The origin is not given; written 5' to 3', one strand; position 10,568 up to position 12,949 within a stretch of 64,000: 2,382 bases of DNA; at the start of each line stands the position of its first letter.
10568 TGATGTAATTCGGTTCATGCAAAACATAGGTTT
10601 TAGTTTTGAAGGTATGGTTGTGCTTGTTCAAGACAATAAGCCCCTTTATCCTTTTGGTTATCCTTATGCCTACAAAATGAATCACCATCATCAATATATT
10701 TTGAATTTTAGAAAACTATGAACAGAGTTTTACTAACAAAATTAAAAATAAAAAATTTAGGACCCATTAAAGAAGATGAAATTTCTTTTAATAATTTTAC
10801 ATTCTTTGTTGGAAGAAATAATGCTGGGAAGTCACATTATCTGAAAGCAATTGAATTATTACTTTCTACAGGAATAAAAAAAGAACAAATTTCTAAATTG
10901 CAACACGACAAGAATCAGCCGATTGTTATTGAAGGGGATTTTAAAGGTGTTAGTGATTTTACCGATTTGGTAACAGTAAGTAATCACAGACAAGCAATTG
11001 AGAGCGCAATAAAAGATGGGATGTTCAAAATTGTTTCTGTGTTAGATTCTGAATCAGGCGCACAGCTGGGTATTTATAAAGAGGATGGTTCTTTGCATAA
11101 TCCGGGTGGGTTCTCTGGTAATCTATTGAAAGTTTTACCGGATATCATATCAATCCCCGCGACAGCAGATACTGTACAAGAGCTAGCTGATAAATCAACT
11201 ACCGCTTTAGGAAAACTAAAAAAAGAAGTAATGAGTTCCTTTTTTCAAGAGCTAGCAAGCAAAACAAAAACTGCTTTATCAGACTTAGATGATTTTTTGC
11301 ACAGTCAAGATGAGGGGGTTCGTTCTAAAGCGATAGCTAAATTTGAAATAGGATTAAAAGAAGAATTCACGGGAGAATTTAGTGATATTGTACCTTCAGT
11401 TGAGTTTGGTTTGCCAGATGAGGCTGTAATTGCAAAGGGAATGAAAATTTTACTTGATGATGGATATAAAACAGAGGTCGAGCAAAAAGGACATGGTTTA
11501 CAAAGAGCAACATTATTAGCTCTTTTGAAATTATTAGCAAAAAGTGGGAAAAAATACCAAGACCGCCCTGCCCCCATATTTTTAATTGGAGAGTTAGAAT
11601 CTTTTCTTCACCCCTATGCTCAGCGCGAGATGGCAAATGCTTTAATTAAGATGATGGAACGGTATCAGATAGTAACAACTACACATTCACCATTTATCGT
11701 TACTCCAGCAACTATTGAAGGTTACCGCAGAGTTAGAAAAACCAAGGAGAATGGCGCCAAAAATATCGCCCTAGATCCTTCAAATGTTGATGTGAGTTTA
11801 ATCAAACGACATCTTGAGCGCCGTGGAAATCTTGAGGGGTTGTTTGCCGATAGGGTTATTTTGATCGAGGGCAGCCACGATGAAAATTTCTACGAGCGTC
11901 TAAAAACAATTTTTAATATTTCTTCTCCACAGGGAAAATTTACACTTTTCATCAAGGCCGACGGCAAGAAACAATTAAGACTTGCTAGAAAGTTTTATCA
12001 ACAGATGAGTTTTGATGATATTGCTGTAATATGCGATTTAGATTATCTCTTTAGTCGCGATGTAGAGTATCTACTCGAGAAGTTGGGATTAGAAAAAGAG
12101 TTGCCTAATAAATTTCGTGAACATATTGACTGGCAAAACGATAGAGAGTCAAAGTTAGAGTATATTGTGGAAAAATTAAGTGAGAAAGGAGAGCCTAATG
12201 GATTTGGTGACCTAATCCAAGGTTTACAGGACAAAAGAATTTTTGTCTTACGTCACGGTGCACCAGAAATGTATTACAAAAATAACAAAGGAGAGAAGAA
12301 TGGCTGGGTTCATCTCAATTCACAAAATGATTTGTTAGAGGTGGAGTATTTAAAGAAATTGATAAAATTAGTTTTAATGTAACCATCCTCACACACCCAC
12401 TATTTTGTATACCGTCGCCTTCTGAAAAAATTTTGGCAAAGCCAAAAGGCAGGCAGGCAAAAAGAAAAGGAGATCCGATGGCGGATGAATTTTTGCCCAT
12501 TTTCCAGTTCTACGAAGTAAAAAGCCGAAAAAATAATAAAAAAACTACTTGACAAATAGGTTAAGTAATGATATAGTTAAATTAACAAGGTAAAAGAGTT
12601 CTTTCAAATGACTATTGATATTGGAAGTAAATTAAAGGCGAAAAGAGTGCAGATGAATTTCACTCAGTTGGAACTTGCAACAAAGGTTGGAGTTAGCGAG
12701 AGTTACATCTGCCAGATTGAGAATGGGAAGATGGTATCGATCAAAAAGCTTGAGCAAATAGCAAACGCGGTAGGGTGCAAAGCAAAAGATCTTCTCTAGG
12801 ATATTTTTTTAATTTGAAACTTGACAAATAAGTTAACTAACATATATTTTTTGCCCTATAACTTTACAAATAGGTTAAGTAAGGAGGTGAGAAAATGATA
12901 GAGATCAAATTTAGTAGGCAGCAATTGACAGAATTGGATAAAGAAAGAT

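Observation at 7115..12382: Candidate undescribed R-M-like defense operon: RadC-N HhH + two amino-methyltransferases + OLD-family ATPase/Toprim nuclease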

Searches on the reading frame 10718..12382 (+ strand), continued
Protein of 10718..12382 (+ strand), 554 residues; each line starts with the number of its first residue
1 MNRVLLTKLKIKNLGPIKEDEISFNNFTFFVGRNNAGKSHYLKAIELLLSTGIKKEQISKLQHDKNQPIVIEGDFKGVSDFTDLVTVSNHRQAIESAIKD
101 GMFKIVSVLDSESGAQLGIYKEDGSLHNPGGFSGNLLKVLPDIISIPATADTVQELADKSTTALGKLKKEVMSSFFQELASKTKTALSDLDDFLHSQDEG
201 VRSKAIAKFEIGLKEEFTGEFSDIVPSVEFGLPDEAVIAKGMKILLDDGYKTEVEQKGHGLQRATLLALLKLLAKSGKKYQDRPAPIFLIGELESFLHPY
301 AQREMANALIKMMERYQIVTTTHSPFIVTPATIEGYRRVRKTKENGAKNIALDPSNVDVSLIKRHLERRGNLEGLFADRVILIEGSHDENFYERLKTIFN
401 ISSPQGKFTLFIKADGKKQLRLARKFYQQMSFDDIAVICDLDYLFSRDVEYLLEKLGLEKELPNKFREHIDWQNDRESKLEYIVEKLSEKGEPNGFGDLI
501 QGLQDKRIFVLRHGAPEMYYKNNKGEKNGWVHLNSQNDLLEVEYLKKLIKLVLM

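Call 26: search_protein_families(library=pfam, proteins=[L099:2055-4088:+, L109:3690-6818:+, L109:6850-7761:+, L086:5160-6362:+, L086:3068-4771:-, L083:2089-4881:+, L083:4936-5442:+, L083:8289-10031:-, L105:2079-3119:+, L105:3116-3571:+], max_evalue=0.001)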
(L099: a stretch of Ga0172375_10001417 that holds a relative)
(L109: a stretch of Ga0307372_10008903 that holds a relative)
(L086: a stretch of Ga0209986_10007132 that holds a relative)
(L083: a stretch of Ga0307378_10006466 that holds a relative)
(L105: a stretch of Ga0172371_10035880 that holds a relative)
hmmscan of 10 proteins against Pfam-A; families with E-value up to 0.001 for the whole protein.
L099:2055-4088:+ (677 aa): 2 families
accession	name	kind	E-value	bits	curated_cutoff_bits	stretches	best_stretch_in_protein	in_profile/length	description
PF01555.25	N6_N4_Mtase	-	7e-37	127.9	26.7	1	98-383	1-220/221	DNA methylase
PF03602.21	Cons_hypoth95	-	0.00078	19.6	24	0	84-112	100-128/182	Conserved hypothetical protein 95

L109:3690-6818:+ (1042 aa): 1 family
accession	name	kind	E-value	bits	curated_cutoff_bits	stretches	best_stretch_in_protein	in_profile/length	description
PF04851.21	ResIII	-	4.2e-06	27.2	22.5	0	143-212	20-70/164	Type III restriction enzyme, res subunit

L109:6850-7761:+ (303 aa): 0 families

L086:5160-6362:+ (400 aa): 1 family
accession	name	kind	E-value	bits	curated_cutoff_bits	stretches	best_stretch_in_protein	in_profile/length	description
PF04326.19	SLFN_AlbA_2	-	1.1e-20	74.8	25.3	1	25-139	1-115/118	Schlafen, AlbA_2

L086:3068-4771:- (567 aa): 0 families

L083:2089-4881:+ (930 aa): 0 families

L083:4936-5442:+ (168 aa): 0 families

L083:8289-10031:- (580 aa): 4 families
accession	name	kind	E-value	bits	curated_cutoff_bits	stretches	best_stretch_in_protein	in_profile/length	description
PF00239.26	Resolvase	-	2e-20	73.8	23.3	1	5-148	2-143/145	Resolvase, N terminal domain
PF07508.19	Recombinase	-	2.2e-08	34.7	21.1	1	175-263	1-98/102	Recombinase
PF13408.12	Zn_ribbon_recom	-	4.2e-06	27.5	25.3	0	279-364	2-55/58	Recombinase zinc beta ribbon domain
PF07191.17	Zn_ribbon_6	-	0.00026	21.4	25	1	284-340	2-55/67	Double zinc ribbon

L105:2079-3119:+ (346 aa): 0 families

L105:3116-3571:+ (151 aa): 3 families
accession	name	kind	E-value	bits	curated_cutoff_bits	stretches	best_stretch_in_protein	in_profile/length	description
PF03852.21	Vsr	-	2.9e-14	53.1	27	1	19-87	2-69/74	DNA mismatch endonuclease Vsr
PF04480.18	DUF559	-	6.7e-07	29.6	20.6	1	108-150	66-108/109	Protein of unknown function (DUF559)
PF18741.7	MTES_1575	-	2e-06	28.2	38.2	1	107-150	53-96/96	REase_MTES_1575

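Call 38: search_protein_families(library=pfam, proteins=[L105:949-2076:+, L102:75-1535:+, L104:12-830:+, L116:6009-7868:+, L116:4405-5934:+, L127:374-1237:+, L127:1242-2057:+, L127:2054-2698:+, L103:1930-4287:+, L112:6130-8562:-], max_evalue=0.001)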
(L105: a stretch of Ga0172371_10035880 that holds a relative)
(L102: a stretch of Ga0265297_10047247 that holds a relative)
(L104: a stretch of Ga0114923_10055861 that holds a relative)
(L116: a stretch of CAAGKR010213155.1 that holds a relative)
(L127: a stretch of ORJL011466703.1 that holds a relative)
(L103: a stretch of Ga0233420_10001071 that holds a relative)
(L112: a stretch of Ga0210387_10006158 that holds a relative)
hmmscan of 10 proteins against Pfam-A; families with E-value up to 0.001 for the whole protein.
L105:949-2076:+ (375 aa): 1 family
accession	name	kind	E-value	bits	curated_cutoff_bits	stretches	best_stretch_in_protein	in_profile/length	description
PF00145.23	DNA_methylase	-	2.1e-75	254.6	22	1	55-365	2-321/324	C-5 cytosine-specific DNA methylase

L102:75-1535:+ (486 aa): 1 family
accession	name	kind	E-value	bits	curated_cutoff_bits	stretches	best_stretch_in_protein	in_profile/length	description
PF00271.37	Helicase_C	-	0.00095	19.8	23.5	0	34-101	41-109/110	Helicase conserved C-terminal domain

L104:12-830:+ (272 aa): 1 family
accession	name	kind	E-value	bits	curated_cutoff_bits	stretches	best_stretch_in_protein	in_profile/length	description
PF00226.36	DnaJ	-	2.2e-06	28.1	27.8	1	21-65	13-54/63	DnaJ domain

L116:6009-7868:+ (619 aa): 4 families
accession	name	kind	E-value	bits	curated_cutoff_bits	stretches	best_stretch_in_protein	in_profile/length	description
PF13304.12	AAA_21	-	1.2e-19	71.9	27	1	26-292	2-303/304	AAA domain, putative AbiEii toxin, Type IV TA system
PF13175.12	AAA_15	-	4.5e-15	56.6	32.1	1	219-292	292-374/374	AAA ATPase domain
PF02463.25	SMC_N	-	4.3e-09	36.6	40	1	207-298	116-208/220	RecF/RecN/SMC N terminal domain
PF00005.33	ABC_tran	-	4.3e-05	24.6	25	0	24-165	12-117/137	ABC transporter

L116:4405-5934:+ (509 aa): 0 families

L127:374-1237:+ (287 aa): 0 families

L127:1242-2057:+ (271 aa): 1 family
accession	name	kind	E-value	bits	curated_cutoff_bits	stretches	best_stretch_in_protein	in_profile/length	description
PF01555.25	N6_N4_Mtase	-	7.2e-60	203.1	26.7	1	30-252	1-219/221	DNA methylase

L127:2054-2698:+ (214 aa): 1 family
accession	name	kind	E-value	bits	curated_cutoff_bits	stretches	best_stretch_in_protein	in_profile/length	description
PF02976.21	MutH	-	2.8e-09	37.2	23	1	64-122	16-75/103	DNA mismatch repair enzyme MutH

L103:1930-4287:+ (785 aa): 1 family
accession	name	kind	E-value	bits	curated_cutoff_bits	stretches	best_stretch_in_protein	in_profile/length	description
PF22763.1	NrS1-1_pol-like_HBD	-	3e-27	94.7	27.9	1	211-274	1-62/64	NrS-1 polymerase HBD domain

L112:6130-8562:- (810 aa): 1 family
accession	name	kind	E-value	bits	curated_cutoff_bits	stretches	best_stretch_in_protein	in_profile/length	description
PF20720.3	nSTAND3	-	1.7e-34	119.2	27.2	1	198-353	1-153/155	Novel STAND NTPase 3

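Call 39: search_protein_families(library=pfam, proteins=[L112:1661-3565:-, L101:941-2110:-, L110:964-1857:+, L110:2689-3033:+, L110:5614-6387:-, L087:2821-3705:+, L088:8428-9264:+, L126:3019-4695:+, L130:304-1188:+, L100:45-764:+], max_evalue=0.001)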
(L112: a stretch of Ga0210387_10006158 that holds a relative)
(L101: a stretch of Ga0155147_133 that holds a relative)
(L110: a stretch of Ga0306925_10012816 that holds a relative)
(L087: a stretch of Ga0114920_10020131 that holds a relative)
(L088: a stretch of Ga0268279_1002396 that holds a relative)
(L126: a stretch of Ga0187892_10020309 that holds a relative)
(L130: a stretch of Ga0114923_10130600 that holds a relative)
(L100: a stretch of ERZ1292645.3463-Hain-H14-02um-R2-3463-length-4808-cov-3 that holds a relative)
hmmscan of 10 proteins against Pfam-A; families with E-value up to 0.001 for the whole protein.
L112:1661-3565:- (634 aa): 0 families

L101:941-2110:- (389 aa): 1 family
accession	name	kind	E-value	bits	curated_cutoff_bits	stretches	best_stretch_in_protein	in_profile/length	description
PF13391.12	HNH_2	-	2e-08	34.4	21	1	273-329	1-60/66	HNH endonuclease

L110:964-1857:+ (297 aa): 0 families

L110:2689-3033:+ (114 aa): 0 families

L110:5614-6387:- (257 aa): 3 families
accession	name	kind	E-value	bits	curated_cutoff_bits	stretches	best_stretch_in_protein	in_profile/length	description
PF01381.28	HTH_3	-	2.6e-11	43.8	23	1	72-125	1-55/55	Helix-turn-helix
PF13443.12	HTH_26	-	5.8e-08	33.3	22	1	71-126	1-58/63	Cro/C1-type HTH DNA-binding domain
PF13560.12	HTH_31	-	7e-08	33.1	27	1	68-125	2-61/64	Helix-turn-helix domain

L087:2821-3705:+ (294 aa): 0 families

L088:8428-9264:+ (278 aa): 4 families
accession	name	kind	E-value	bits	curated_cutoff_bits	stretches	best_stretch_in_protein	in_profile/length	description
PF01343.23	Peptidase_S49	-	1.1e-37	129.9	24.9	1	120-270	2-152/154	Peptidase family S49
PF25145.1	NfeD1b_N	-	1.1e-08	35.3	40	1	93-163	28-98/189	NfeD1b, N-terminal domain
PF01972.22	SDH_protease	-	8.4e-07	28.7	31.3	1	76-160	74-155/286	ClpP-like SDH-type serine proteinase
PF00574.28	CLP_protease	-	7.1e-05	23.2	20.2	0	76-148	26-98/182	Clp protease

L126:3019-4695:+ (558 aa): 2 families
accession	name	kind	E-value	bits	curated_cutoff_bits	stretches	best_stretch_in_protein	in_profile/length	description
PF13229.12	Beta_helix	-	1e-10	41.9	25.9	1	143-278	17-138/158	Right handed beta helix region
PF14592.12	Chondroitinas_B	-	8.6e-05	22.1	24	1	82-161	14-90/426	Chondroitinase B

L130:304-1188:+ (294 aa): 0 families

L100:45-764:+ (239 aa): 0 families

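Call 53: search_protein_families(library=padloc, proteins=[L084:1276-2349:+, L093:6604-7995:+, L105:2079-3119:+, L107:6506-7573:+, L109:6850-7761:+, L083:2089-4881:+, L083:4936-5442:+, L086:3068-4771:-, L127:374-1237:+, L116:4405-5934:+], max_evalue=0.001)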
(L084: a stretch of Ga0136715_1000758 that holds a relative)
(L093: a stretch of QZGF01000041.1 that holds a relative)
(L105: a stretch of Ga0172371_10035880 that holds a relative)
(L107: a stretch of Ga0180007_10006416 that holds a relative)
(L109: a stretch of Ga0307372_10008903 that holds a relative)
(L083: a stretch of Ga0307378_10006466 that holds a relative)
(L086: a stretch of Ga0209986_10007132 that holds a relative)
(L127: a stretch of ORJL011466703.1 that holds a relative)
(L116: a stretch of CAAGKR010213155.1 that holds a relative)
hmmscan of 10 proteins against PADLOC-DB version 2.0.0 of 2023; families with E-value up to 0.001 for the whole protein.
L084:1276-2349:+ (357 aa): 2 families
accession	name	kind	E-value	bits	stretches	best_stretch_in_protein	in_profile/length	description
PDLC03572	REase_II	-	5.2e-96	319.8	1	9-352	4-347/371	Type II restriction enzyme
PDLC03474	REase_II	-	1.6e-07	29.7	1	259-317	1-61/129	Type II restriction enzyme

L093:6604-7995:+ (463 aa): 1 family
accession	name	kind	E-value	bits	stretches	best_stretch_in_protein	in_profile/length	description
PDLC03445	REase_II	-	1.2e-64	217.1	2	88-439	115-460/465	Type II restriction enzyme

L105:2079-3119:+ (346 aa): 1 family
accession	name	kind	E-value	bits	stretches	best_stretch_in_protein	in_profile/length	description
PDLC03508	REase_II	-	7.4e-44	148.1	1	64-329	55-319/340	Type II restriction enzyme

L107:6506-7573:+ (355 aa): 0 families

L109:6850-7761:+ (303 aa): 0 families

L083:2089-4881:+ (930 aa): 1 family
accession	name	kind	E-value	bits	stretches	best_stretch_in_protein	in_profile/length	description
PDLC02208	Ppl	-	2.2e-18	63.8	1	786-864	776-852/894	-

L083:4936-5442:+ (168 aa): 1 family
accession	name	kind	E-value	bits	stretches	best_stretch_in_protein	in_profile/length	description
PDLC03986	PD-Lambda-3_A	-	1.7e-19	68.3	1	5-129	13-132/159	-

L086:3068-4771:- (567 aa): 1 family
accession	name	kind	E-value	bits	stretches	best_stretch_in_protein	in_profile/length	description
PDLC03422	REase_II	-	1e-81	273.3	2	121-557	128-579/591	Type II restriction enzyme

L127:374-1237:+ (287 aa): 0 families

L116:4405-5934:+ (509 aa): 3 families
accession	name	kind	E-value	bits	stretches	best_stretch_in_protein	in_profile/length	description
PDLC03310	MTase_II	-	3.3e-82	274.8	1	33-488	11-468/475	Type II methyltransferase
PDLC03630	REase_MTase_IIG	-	4.4e-11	39.3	1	393-503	932-1039/1100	Type IIG restriction enzyme-methyltransferase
PDLC03267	MTase_II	-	0.0001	19.4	1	34-141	14-120/539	Type II methyltransferase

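Call 75: find_related_loci(query=A2, collection=viral_contigs, flank=6000)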
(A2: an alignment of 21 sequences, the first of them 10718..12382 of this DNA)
Query A2 (554 aa) in viral_contigs; peptide patterns used: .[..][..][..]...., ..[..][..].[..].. (x = any residue, [..] = any of these).
33 stretches matched a pattern; 1 encode a relative of the query (tblastn E <= 1e-3); 1 distinct loci.
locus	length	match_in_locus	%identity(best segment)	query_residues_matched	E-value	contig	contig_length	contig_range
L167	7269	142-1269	32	3-328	2e-12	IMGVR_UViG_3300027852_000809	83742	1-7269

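Call 81: search_dna_similar(query=window:10718-12379:+, collection=plasmids, mode=protein, max_evalue=1e-20, max_rows=25)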
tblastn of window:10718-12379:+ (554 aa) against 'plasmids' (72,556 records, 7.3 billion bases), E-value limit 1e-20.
No match.

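Call 83: list_cluster_members(proteins=[window:10718-12379:+, window:7406-9871:+, window:9879-10718:+, window:7115-7402:+])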
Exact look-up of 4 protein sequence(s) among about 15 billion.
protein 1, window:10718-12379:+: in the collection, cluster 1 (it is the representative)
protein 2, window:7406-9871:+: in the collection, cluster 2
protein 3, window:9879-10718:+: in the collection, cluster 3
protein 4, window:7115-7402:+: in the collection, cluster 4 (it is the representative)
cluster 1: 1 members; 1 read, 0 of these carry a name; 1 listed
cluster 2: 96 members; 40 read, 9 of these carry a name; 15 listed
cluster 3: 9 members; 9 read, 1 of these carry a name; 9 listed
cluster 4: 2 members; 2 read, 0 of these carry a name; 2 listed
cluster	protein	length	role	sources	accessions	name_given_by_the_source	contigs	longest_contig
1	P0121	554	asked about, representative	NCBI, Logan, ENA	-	-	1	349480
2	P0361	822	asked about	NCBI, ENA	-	-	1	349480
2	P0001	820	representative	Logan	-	-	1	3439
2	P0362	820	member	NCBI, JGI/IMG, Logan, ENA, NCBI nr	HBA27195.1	MAG TPA: hypothetical protein DCY98_07385 [Nitrospinae bacterium] | hypothetical protein [Nitrospinota bacterium]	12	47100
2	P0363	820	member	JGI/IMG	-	hypothetical protein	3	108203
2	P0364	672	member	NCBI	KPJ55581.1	hypothetical protein AMJ49_06790, partial [Parcubacteria bacterium DG_74_2]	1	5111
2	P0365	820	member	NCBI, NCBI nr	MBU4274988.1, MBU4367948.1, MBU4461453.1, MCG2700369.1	hypothetical protein KKE19_04230 [Patescibacteria group bacterium] | hypothetical protein [Patescibacteria group bacterium]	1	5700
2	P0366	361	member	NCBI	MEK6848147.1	MAG: DNA methyltransferase, partial [Nanoarchaeota archaeon]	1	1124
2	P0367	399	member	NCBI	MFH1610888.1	MAG: DNA methyltransferase [Patescibacteria group bacterium]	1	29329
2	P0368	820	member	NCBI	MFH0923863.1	MAG: DNA methyltransferase [Candidatus Falkowbacteria bacterium]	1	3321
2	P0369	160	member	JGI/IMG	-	tRNA G10 N-methylase Trm11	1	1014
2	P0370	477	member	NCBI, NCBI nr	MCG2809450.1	MAG: hypothetical protein L6275_03885, partial [Candidatus Portnoybacteria bacterium] | hypothetical protein [Candidatus Portnoybacteria bacterium]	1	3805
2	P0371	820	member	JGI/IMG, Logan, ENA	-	-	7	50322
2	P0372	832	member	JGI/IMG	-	-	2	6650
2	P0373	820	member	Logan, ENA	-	-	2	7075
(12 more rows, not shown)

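Call 85: search_protein_families(library=pfam, proteins=[L107:6506-7573:+, L109:6850-7761:+], max_evalue=0.01)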
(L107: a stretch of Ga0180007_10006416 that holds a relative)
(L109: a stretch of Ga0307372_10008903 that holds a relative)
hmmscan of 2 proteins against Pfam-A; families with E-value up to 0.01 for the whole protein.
L107:6506-7573:+ (355 aa): 0 families

L109:6850-7761:+ (303 aa): 0 families

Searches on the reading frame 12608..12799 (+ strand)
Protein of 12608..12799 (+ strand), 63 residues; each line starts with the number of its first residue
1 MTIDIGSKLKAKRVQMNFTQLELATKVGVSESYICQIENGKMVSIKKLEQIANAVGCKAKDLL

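Call 56: search_protein_families(library=pfam, proteins=[window:12608-12799:+], max_evalue=0.001)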
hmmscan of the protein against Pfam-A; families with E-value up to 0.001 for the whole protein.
window:12608-12799:+ (63 aa): 6 families
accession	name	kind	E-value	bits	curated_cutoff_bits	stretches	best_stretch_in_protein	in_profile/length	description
PF01381.28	HTH_3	-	3.9e-13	49.6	23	1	9-60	1-53/55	Helix-turn-helix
PF12844.13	HTH_19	-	1.2e-10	41.5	30.2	1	6-63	1-59/64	Helix-turn-helix domain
PF13443.12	HTH_26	-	3.9e-06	27.5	22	1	9-63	2-58/63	Cro/C1-type HTH DNA-binding domain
PF13560.12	HTH_31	-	1.2e-05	25.9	27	1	5-57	2-56/64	Helix-turn-helix domain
PF13744.12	HTH_37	-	0.00017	21.7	27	1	9-59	23-75/80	Helix-turn-helix domain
PF13413.12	HTH_25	-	0.00025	21.2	24.6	1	9-43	2-36/62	Helix-turn-helix domain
